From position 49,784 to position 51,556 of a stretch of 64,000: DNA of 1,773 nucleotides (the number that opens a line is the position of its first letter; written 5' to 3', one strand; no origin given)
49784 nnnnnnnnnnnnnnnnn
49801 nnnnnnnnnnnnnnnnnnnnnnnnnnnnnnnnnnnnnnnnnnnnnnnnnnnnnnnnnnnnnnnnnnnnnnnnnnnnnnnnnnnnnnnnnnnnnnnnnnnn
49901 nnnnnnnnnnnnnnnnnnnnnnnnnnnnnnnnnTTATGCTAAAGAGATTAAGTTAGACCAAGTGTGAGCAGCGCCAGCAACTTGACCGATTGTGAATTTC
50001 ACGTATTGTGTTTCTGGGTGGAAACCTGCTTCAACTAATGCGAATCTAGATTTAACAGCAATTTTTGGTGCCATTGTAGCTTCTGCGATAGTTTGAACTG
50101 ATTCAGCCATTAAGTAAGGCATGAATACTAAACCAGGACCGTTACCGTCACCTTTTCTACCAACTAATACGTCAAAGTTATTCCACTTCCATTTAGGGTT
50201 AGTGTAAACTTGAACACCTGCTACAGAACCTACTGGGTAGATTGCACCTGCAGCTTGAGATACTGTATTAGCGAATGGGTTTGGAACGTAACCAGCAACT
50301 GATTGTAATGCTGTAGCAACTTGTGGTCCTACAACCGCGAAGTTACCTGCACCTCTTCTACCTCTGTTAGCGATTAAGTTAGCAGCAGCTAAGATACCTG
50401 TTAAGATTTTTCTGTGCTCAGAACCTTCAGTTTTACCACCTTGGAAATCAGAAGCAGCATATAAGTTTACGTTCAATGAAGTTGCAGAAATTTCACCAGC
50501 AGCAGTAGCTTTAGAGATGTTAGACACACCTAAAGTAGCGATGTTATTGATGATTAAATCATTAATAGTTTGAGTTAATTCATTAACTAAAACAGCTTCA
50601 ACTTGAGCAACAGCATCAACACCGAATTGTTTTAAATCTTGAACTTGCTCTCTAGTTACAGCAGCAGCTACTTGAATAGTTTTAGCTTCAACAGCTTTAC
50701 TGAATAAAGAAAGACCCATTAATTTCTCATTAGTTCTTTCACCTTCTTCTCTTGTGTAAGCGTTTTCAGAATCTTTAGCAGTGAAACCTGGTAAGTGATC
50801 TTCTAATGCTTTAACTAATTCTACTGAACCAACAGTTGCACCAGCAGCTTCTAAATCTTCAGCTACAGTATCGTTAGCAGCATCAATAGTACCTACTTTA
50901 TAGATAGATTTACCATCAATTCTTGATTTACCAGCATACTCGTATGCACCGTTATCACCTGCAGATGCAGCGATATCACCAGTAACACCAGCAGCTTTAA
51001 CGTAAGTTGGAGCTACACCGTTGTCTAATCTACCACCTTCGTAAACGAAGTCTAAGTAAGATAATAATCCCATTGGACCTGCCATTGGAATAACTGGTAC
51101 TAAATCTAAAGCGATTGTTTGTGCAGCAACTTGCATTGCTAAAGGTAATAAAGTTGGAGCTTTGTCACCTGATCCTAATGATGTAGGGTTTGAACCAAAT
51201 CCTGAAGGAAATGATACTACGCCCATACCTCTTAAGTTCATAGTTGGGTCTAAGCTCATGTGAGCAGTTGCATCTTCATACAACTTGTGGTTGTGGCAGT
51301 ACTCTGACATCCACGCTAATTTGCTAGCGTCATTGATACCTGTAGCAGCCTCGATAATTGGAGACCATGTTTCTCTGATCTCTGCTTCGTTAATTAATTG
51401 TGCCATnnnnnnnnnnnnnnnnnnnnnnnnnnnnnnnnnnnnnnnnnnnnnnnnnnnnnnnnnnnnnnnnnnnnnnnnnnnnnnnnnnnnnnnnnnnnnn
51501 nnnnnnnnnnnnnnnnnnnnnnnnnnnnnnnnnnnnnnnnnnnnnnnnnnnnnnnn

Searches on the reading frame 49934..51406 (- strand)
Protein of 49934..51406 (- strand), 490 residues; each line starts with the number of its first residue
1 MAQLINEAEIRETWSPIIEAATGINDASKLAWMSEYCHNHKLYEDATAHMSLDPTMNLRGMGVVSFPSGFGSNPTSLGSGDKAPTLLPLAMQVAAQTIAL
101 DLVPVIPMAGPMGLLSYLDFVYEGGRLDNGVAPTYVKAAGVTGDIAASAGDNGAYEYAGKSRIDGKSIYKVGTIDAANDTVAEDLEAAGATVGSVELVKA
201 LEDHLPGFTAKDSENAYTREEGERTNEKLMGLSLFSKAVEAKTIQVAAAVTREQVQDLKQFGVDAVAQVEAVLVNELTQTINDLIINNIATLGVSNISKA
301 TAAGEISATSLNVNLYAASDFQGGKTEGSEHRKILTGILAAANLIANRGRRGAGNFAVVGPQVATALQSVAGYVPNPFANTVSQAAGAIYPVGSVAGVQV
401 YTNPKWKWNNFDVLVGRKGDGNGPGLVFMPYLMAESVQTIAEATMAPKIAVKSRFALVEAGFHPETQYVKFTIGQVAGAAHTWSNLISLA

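Call 16: search_protein_families(library=phrogs, proteins=[window:49934-51406:-], max_evalue=0.00001)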
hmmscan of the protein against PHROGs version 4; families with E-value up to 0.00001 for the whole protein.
window:49934-51406:- (490 aa): 2 families
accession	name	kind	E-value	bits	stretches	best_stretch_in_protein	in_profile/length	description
phrog_28442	-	unknown function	1.2e-78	266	3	330-479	452-600/604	-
phrog_138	-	head and packaging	1.9e-44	153.4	1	7-479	3-426/444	major head protein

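Call 58: search_dna_similar(query=window:49934-51406:-, collection=phages, mode=protein, max_rows=15)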
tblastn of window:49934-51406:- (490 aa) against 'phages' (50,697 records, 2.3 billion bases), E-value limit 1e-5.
Records with a match: 2153; places in all: 2154; records where one place covers at least 80% of the query: 1316.
Best place of each record, by identity: <60% 2153.
By first word of the organism name: Escherichia 519; Synechococcus 377; Klebsiella 290; Salmonella 186; Vibrio 127; Aeromonas 83; Shigella 64; Cyanophage 61; Campylobacter 52; Enterobacter 48; and 52 more.
By host as written in the record: - 428; Escherichia coli 193; Synechococcus 107; Klebsiella pneumoniae 98; Synechococcus sp. 38; Escherichia coli O157:H7 36; Salmonella enterica 29; Synechococcus sp. WH7803 28; and 458 more.
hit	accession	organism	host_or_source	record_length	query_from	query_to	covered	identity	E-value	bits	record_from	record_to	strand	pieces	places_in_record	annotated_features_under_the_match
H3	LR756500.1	uncultured phage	metagenomic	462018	1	489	100%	51.1%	5e-160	508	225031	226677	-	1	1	record has no annotation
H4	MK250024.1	Prevotella phage Lak-B5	Prevotella sp.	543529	6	478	97%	37.8%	1e-57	316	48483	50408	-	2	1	record has no annotation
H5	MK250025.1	Prevotella phage Lak-B6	Prevotella sp.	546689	6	478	97%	37.8%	1e-57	316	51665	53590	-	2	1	record has no annotation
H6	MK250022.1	Prevotella phage Lak-B3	Prevotella sp.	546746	6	478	97%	37.8%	1e-57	316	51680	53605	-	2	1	record has no annotation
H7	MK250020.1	Prevotella phage Lak-B1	Prevotella sp.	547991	6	478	97%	37.8%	1e-57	316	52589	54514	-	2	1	record has no annotation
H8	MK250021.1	Prevotella phage Lak-B2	Prevotella sp.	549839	6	478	97%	37.8%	1e-57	316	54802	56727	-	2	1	record has no annotation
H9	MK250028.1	Prevotella phage Lak-B9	Prevotella sp.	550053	6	478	97%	37.8%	1e-57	316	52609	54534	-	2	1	record has no annotation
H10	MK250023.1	Prevotella phage Lak-B4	Prevotella sp.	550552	6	478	97%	37.8%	1e-57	316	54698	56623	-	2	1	record has no annotation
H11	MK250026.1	Prevotella phage Lak-B7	Prevotella sp.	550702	6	478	97%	37.8%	1e-57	316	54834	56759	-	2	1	record has no annotation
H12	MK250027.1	Prevotella phage Lak-B8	Prevotella sp.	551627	6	478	97%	37.8%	1e-57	316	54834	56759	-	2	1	record has no annotation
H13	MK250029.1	Prevotella phage Lak-C1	Prevotella sp.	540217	6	478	97%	37.5%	4e-59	320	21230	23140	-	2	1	record has no annotation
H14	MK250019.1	Prevotella phage Lak-A2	Prevotella sp.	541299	6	478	97%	37.5%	5e-59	320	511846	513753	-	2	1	record has no annotation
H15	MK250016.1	Prevotella phage Lak-A1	Prevotella sp.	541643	6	478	97%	37.5%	4e-58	316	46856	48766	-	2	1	record has no annotation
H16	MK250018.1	Prevotella phage Lak-A1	Prevotella sp.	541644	6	478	97%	37.5%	4e-58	316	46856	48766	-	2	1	record has no annotation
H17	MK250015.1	Prevotella phage Lak-A1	Prevotella sp.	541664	6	478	97%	37.5%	4e-58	316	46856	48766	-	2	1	record has no annotation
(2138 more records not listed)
